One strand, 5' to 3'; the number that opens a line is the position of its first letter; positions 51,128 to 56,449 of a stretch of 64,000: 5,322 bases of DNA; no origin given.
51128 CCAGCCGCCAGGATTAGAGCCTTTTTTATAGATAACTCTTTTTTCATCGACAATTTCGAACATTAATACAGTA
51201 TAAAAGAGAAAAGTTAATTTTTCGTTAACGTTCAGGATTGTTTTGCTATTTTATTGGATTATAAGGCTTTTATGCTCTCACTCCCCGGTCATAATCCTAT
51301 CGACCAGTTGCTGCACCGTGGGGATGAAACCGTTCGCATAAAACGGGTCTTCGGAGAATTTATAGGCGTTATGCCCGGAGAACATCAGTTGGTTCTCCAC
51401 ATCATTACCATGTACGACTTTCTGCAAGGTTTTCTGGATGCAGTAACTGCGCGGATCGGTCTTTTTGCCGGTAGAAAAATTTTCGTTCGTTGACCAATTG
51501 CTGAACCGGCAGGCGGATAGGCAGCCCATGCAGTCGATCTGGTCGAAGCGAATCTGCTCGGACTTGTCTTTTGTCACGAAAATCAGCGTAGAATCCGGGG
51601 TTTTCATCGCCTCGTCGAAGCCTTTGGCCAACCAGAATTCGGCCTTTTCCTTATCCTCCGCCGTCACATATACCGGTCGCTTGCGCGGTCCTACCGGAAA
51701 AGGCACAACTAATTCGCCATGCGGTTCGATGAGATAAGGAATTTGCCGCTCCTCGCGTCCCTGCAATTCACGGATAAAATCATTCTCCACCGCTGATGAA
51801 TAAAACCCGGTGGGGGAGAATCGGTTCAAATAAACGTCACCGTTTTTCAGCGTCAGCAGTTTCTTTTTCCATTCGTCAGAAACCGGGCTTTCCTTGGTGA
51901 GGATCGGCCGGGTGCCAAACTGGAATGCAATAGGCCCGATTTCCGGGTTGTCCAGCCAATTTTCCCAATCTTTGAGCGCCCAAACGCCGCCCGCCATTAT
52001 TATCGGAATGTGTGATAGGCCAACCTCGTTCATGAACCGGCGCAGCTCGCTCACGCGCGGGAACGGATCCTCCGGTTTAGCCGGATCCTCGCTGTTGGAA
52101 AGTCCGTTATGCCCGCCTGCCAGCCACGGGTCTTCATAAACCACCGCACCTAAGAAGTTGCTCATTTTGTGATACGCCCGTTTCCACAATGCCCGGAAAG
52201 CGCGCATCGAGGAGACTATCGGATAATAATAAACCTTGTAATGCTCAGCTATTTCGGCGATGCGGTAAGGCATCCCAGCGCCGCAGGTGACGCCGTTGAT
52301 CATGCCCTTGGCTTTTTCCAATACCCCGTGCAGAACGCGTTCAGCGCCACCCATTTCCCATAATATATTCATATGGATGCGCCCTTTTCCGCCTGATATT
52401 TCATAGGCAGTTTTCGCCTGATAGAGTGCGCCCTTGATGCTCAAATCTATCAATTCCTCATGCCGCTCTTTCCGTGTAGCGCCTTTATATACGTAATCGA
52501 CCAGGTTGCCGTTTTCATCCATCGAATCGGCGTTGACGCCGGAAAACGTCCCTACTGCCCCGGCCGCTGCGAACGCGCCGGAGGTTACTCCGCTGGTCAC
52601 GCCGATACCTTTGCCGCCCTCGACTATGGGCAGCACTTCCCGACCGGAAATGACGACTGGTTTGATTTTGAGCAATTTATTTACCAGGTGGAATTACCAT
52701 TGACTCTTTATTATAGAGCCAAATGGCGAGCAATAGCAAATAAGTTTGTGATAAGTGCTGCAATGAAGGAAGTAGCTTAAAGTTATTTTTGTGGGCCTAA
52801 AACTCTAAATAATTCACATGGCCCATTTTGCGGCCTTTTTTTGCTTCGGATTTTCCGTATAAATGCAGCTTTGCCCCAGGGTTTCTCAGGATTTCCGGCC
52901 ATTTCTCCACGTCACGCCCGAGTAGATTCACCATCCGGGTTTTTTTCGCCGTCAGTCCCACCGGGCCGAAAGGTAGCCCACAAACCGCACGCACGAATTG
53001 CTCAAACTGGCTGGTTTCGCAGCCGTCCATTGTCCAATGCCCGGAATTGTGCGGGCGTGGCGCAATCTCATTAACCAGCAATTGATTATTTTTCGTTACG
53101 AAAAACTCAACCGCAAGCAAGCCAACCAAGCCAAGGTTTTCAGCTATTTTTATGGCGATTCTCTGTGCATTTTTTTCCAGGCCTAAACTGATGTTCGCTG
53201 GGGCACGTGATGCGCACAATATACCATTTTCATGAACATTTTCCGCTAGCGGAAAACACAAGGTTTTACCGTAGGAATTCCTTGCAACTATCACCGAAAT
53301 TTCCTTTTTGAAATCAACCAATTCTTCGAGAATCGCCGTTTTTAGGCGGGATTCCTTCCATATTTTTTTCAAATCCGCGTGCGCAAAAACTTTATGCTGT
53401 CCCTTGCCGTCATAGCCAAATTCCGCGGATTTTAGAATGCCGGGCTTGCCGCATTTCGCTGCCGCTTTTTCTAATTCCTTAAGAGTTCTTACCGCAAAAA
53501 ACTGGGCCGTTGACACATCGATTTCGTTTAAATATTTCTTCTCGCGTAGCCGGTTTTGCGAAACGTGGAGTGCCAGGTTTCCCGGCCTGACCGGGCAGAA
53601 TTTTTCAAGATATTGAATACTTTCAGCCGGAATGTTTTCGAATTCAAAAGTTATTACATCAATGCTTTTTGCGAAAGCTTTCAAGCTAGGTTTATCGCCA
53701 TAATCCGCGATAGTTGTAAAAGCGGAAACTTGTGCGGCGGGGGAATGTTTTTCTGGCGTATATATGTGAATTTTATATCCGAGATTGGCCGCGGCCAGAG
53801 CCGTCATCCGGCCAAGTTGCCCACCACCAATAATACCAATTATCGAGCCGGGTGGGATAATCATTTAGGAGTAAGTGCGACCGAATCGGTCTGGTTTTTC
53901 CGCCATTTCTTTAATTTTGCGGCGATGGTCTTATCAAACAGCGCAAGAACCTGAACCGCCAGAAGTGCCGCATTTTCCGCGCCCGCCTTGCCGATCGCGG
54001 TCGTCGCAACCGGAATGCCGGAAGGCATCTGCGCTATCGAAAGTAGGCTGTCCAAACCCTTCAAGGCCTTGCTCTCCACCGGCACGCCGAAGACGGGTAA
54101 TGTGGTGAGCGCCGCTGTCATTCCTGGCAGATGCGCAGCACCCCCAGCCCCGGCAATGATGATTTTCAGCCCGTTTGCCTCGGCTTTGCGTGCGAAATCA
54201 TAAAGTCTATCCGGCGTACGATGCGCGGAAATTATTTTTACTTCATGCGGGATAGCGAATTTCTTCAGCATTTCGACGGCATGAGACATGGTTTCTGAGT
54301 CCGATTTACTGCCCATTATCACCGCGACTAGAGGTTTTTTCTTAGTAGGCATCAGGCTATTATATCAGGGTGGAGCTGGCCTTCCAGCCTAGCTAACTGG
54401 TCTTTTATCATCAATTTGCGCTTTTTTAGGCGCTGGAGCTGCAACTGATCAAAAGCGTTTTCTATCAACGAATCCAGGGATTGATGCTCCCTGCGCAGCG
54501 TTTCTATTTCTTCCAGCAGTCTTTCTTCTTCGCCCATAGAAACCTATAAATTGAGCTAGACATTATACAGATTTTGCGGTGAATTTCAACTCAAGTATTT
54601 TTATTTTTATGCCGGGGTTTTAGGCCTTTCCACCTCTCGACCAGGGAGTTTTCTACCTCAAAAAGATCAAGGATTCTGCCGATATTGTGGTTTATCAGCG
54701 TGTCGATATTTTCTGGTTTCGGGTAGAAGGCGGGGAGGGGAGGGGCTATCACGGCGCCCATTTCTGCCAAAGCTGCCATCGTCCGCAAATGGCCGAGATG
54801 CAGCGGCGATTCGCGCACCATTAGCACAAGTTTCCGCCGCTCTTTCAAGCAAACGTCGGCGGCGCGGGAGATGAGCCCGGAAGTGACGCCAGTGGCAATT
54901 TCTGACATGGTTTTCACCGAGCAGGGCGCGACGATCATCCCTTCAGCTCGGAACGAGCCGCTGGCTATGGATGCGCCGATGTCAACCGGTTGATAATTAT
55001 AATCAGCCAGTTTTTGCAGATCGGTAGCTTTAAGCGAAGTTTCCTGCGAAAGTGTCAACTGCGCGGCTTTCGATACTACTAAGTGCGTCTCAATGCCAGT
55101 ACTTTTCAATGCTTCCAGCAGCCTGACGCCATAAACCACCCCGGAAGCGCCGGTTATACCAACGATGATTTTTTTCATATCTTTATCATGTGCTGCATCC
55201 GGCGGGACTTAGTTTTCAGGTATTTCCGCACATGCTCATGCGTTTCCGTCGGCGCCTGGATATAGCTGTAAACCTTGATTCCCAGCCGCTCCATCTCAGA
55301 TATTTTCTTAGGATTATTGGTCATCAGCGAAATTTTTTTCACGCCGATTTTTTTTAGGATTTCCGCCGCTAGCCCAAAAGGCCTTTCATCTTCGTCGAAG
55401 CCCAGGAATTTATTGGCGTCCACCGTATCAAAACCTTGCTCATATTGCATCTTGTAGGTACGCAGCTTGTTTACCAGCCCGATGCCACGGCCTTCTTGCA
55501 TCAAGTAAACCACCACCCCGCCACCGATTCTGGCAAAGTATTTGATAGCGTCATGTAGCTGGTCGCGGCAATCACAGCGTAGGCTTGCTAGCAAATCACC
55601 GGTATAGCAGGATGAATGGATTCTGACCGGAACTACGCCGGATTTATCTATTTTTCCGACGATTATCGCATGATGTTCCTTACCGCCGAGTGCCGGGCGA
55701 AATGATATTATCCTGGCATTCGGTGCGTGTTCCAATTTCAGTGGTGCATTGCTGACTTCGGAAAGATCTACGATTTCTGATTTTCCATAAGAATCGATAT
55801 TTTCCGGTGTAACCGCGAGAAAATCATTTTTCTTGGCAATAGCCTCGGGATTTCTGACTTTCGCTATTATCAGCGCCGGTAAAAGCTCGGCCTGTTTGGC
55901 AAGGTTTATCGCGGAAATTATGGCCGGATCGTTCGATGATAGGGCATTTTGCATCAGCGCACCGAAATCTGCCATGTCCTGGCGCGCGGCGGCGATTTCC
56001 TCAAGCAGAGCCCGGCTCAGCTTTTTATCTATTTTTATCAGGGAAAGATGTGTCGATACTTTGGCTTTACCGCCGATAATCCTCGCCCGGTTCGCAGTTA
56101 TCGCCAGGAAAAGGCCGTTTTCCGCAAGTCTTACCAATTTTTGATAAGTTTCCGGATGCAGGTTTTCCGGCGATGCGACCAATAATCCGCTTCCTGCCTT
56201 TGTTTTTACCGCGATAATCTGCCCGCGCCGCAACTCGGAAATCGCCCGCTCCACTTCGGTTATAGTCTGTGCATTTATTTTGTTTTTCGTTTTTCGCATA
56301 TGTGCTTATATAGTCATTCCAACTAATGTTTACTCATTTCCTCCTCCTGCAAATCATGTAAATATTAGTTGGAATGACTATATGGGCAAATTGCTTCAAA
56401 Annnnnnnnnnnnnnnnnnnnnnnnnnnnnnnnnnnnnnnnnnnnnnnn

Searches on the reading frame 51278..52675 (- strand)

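Call 72: search_protein_families(library=pfam, proteins=[window:51278-52675:-], max_evalue=0.001)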
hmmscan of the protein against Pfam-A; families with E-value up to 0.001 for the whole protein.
window:51278-52675:- (465 aa): 1 family
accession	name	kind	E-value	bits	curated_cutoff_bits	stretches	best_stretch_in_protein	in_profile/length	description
PF03060.21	NMO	-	8e-12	45.6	28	1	120-339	108-286/331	Nitronate monooxygenase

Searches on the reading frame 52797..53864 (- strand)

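Call 72: search_protein_families(library=pfam, proteins=[window:52797-53864:-], max_evalue=0.001)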
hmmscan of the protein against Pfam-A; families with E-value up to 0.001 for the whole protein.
window:52797-53864:- (355 aa): 5 families
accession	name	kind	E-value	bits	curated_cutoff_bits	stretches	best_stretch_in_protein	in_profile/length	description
PF02222.28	ATP-grasp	-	8.1e-59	198.7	27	1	112-287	3-179/179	ATP-grasp domain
PF22660.2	RS_preATP-grasp-like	-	2.2e-29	102.2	27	1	9-103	4-98/98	Ribonucleotide synthetase preATP-grasp domain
PF17769.7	PurK_C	-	1.1e-16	60.7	22.6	1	310-353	2-46/56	Phosphoribosylaminoimidazole carboxylase C-terminal domain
PF02786.22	CPSase_L_D2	-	4.8e-08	33.2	19.8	1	107-270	4-179/211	Carbamoyl-phosphate synthase L chain, ATP binding domain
PF07478.18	Dala_Dala_lig_C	-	4.1e-06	26.9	24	1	218-271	123-176/204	D-ala D-ala ligase C-terminus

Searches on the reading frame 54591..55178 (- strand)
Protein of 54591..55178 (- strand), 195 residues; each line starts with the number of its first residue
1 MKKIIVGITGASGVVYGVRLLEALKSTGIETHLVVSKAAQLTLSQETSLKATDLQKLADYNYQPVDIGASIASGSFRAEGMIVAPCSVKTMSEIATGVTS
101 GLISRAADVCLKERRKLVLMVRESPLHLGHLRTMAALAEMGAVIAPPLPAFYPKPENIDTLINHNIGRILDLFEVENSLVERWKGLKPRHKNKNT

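Call 72: search_protein_families(library=pfam, proteins=[window:54591-55178:-], max_evalue=0.001)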
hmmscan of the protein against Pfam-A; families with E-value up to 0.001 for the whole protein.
window:54591-55178:- (195 aa): 1 family
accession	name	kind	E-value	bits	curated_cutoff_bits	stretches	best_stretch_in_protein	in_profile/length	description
PF02441.25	Flavoprotein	-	1.4e-44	152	22.7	1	2-171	1-160/162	Flavoprotein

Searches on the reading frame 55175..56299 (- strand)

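Call 72: search_protein_families(library=pfam, proteins=[window:55175-56299:-], max_evalue=0.001)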
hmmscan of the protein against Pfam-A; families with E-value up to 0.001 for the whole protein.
window:55175-56299:- (374 aa): 1 family
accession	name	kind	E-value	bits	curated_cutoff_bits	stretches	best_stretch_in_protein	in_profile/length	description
PF00925.25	GTP_cyclohydro2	-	1.2e-54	184.8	23.3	1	184-347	5-164/165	GTP cyclohydrolase II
